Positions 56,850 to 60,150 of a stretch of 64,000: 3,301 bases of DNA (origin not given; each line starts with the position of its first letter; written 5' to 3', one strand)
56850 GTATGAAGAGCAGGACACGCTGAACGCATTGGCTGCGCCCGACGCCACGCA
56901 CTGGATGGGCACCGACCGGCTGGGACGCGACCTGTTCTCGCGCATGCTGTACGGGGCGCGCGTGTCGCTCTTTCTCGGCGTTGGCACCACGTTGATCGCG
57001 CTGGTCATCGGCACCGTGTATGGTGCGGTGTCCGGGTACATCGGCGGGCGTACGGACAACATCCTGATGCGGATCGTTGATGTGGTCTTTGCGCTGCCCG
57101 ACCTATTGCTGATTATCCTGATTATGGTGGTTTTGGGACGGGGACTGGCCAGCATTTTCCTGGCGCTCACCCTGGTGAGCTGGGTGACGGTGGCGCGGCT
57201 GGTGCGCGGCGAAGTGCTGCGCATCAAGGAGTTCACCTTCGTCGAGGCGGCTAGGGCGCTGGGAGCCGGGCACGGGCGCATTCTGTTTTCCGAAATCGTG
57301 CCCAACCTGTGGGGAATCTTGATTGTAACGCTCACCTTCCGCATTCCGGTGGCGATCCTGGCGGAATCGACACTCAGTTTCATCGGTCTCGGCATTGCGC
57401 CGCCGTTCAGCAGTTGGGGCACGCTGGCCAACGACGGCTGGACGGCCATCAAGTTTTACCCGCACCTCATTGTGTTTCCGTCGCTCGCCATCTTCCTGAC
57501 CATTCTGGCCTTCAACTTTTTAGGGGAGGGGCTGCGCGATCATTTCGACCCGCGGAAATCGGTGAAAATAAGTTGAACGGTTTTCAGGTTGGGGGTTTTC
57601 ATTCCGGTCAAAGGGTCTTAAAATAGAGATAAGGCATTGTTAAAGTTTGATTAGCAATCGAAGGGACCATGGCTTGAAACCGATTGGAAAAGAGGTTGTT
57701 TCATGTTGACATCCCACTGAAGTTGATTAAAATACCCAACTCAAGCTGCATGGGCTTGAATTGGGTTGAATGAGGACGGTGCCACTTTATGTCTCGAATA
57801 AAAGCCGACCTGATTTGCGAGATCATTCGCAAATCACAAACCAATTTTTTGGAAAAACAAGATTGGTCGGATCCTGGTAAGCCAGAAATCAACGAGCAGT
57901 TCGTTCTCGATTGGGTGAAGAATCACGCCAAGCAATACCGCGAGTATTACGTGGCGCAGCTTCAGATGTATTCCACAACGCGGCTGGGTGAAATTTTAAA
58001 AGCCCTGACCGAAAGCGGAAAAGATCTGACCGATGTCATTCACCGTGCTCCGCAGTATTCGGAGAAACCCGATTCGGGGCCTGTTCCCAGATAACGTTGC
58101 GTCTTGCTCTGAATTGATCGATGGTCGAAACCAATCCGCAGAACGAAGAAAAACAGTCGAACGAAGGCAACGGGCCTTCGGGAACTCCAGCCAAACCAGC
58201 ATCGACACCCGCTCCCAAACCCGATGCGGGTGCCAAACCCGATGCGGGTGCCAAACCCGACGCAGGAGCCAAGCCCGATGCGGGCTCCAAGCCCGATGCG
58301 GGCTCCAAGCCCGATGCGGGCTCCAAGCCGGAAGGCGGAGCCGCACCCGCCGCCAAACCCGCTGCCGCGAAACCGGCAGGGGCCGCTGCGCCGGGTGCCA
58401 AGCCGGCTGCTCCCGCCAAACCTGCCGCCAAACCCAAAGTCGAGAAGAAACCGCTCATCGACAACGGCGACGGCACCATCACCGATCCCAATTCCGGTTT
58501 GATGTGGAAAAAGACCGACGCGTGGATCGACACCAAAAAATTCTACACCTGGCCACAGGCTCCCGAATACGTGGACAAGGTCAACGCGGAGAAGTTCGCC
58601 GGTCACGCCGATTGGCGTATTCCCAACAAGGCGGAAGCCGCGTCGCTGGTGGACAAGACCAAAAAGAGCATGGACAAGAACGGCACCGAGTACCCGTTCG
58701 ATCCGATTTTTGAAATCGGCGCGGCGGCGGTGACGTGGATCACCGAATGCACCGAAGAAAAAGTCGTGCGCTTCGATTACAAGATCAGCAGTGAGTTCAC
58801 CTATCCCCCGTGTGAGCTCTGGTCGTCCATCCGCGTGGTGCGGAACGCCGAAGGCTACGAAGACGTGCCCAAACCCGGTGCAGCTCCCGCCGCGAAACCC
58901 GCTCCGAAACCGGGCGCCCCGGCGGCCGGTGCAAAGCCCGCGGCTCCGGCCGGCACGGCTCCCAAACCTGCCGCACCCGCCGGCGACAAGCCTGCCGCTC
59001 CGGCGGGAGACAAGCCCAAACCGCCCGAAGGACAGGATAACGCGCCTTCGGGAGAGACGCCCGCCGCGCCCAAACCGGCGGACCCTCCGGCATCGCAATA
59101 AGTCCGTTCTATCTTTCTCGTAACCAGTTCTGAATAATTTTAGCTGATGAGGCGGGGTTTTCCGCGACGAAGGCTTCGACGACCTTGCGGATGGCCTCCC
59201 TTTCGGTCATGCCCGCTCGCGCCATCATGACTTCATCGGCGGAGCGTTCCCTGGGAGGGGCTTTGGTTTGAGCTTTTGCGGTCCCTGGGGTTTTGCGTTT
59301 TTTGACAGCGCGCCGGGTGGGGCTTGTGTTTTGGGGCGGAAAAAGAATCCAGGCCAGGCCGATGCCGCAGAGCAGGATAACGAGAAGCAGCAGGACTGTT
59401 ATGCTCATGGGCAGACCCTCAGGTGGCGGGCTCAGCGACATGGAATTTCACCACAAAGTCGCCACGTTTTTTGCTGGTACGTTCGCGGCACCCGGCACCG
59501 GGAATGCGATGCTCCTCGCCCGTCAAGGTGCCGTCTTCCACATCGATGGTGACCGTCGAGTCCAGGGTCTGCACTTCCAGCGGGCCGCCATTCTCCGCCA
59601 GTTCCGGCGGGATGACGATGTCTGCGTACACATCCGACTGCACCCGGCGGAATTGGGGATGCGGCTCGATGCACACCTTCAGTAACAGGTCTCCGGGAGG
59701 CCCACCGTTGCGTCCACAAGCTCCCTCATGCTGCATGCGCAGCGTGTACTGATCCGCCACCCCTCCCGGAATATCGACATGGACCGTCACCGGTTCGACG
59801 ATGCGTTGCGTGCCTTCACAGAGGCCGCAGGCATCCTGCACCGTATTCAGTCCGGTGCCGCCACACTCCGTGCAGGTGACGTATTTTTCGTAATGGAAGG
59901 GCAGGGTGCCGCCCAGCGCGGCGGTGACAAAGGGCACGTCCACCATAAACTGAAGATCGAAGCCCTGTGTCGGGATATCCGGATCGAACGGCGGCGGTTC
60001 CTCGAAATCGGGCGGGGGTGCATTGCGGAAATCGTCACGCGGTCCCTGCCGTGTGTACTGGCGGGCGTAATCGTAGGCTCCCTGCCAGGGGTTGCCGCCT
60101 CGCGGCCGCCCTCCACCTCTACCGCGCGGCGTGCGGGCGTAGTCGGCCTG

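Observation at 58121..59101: DUF1566 paralogs at both window edges, one with an 18-bp tandem-repeat array prone to length variation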

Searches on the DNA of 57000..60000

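Call 52: search_rna_families(source=window, start=57000, end=60000, threshold=evalue, max_evalue=1)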
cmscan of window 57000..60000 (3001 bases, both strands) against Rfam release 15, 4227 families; matches with E-value up to 1: 0.
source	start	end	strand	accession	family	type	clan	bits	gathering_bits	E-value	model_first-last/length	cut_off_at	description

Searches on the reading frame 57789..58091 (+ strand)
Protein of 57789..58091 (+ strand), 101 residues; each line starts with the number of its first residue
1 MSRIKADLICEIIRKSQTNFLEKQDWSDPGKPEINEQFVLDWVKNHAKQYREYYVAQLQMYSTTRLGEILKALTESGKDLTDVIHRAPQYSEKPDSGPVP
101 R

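Call 6: search_protein_families(library=pfam, proteins=[window:57789-58091:+], max_evalue=1)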
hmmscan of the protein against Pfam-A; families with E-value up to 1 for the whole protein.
window:57789-58091:+ (101 aa): 0 families

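Call 32: find_encoding_contigs(protein=window:57789-58091:+, flank=3000, max_places=10)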
Protein window:57789-58091:+ (101 aa): 1 contig read that carries it; 1 place shown.
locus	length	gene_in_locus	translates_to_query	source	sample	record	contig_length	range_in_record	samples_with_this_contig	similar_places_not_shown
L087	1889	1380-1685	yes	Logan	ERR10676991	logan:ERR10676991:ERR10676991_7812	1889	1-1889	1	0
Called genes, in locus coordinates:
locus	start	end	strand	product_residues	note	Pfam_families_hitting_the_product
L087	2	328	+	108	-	?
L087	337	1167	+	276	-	PF12911:OppC_N (weak), PF00528:BPD_transp_1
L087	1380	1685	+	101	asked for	-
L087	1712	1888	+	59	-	?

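Call 35: find_homologous_proteins(query=window:57789-58091:+, max_evalue=0.001)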
Query window:57789-58091:+ (101 aa): 75 proteins with E <= 0.001 among 76 candidates.
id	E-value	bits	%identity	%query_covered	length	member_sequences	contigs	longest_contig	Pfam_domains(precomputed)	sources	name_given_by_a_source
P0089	1.5e-56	206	91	100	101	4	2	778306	-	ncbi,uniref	ncbi:hypothetical protein ACTRW9_06975 [Nitrospina sp. 32_T5]|uniref:hypothetical protein n=1 Tax=un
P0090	6.2e-55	201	90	100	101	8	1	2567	-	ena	-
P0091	2.8e-32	129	62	100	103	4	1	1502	-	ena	-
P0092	3.3e-31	125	60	100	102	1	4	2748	-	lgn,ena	-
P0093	2.1e-30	123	59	100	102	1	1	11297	-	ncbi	-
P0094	3.1e-30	122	60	94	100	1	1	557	-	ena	-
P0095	7.1e-29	118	60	92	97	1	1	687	-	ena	-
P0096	2.1e-25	107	53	91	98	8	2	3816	-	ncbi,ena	-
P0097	1.9e-23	100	54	92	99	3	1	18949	-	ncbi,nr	ncbi:MAG: hypothetical protein HY579_03450 [Nitrospinae bacterium]|nr:hypothetical protein [Nitrospi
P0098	9.7e-20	88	48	92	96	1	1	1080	-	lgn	-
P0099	5.5e-19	86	56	83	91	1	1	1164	-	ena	-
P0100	8.7e-19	85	53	84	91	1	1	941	-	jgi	-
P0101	1.3e-18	85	53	86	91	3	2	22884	-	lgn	-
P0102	1.4e-18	85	54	83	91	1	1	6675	-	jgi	jgi:hypothetical protein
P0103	1.4e-18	85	54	84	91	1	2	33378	-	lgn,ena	-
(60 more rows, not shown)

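Call 38: search_protein_families(library=ncbifam, proteins=[window:57789-58091:+], max_evalue=0.1)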
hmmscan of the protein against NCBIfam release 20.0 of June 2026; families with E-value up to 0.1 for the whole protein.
window:57789-58091:+ (101 aa): 1 family
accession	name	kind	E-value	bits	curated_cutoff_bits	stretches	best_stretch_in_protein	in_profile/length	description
NF041349.1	XopI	equivalog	0.058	12.2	800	1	23-97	29-104/453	type III secretion system effector F-box protein XopI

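Call 45: predict_structure(alignment_id=A4)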
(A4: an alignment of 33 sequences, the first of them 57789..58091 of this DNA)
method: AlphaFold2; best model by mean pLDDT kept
length: 101 residues; sequences in the alignment: 33
mean_pLDDT: 80.2   pTM: 0.69
mean pLDDT of the five models: 80.2, 80.1, 79.7, 77.9, 77.1
residues with pLDDT >= 90: 42; 70-90: 31; 50-70: 19; < 50: 9
segments of 3 or more residues with pLDDT < 50: 93-101
pLDDT, mean of each block of 10 residues (from residue 1): 90 92 70 74 86 91 95 92 68 45 39
secondary structure, 60 per line:
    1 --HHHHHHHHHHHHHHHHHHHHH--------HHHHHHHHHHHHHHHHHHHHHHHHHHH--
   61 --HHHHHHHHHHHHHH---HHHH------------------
elements in order: H3-23 H32-58 H63-76 H80-83

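Call 49: fold_search(model_id=the predicted structure, library=pdb)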
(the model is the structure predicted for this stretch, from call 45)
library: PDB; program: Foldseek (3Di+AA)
matches with E <= 10: 16; with E <= 0.001: 0
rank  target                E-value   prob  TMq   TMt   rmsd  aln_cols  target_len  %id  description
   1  2bl8_A                4.0e+00  0.03  0.18  0.19  13.6        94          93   14  1.6 Angstrom crystal structure of EntA-im: a bacterial immunity protein conferring immunity to the antimicrobial activ (released 2005-03-07)
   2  4c18_B                5.4e+00  0.09  0.28  0.35   7.0        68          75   22  The structure of the Tsi2 dimer with a disulfide bond (released 2014-08-27)
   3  4asv_MODEL_1_A        5.4e+00  0.04  0.24  0.27   9.9        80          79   16  Solution structure of the N-terminal dimerisation domain of Sgt2 (released 2013-01-16)
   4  2vs0_A                6.4e+00  0.04  0.25  0.30  13.9        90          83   12  Structural analysis of homodimeric staphylococcal aureus virulence factor EsxA (released 2008-08-26)
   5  4cqi                  6.8e+00  0.07  0.29  0.27   9.7       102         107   14  Crystal structure of recombinant tubulin-binding cofactor A (TBCA) from Leishmania major (released 2014-11-26)
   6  1yoz_B                6.8e+00  0.05  0.28  0.25  12.8       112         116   16  Predicted coding region AF0941 from Archaeoglobus fulgidus (released 2005-02-08)
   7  8wt9_D                7.2e+00  0.03  0.18  0.07  12.9        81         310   17  Cryo-EM structure of the IS621 recombinase in complex with bridge RNA, donor DNA, and target DNA in the post-strand ex (released 2024-06-26)
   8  7xa2                  7.6e+00  0.05  0.26  0.19  13.0        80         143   12  Thermotoga maritima ferritin variant-Tm-E(S111H) (released 2023-02-15)
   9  3v7o_B                8.1e+00  0.05  0.31  0.18  13.0       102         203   15  Crystal structure of the C-terminal domain of Ebola virus VP30 (strain Reston-89) (released 2012-02-08)
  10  7zq8_B                8.6e+00  0.03  0.24  0.12  12.1        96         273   16  VelcroVax tandem HBcAg with SUMO-Affimer inserted at MIR (T=4 VLP) (released 2023-01-18)
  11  5z8q_MODEL_1_A        8.6e+00  0.02  0.21  0.21  14.6       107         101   12  Solution structure of the SBDalpha domain of yeast Ssa1 (released 2018-09-26)
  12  9rgx_B                9.1e+00  0.09  0.37  0.39   8.3        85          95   18  X-ray crystal structure of a de novo designed single-chain antiparallel 3-helix coiled-coil bundle, sc-apCC3-ACW (released 2025-09-03)
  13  5ako_B                9.1e+00  0.06  0.29  0.36   8.1        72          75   17  The complex of Tse2 and Tsi2 from Pseudomonas aeruginosa (released 2015-12-23)
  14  8wt9_A                9.1e+00  0.03  0.18  0.07  12.0        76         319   17  Cryo-EM structure of the IS621 recombinase in complex with bridge RNA, donor DNA, and target DNA in the post-strand ex (released 2024-06-26)
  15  8wt6_D                9.6e+00  0.02  0.18  0.07  12.0        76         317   17  Cryo-EM structure of the IS621 recombinase in complex with bridge RNA, donor DNA, and target DNA in the pre-strand exc (released 2024-06-26)
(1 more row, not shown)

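Call 61: search_protein_families(library=padloc, proteins=[window:57789-58091:+], max_evalue=0.1)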
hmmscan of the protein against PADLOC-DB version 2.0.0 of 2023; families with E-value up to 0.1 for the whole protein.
window:57789-58091:+ (101 aa): 0 families

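Call 62: search_protein_families(library=phrogs, proteins=[window:57789-58091:+], max_evalue=0.1)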
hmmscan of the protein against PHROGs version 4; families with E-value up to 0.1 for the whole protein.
window:57789-58091:+ (101 aa): 1 family
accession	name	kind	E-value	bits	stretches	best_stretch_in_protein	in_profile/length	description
phrog_1150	-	unknown function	0.045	15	1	28-63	40-77/120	-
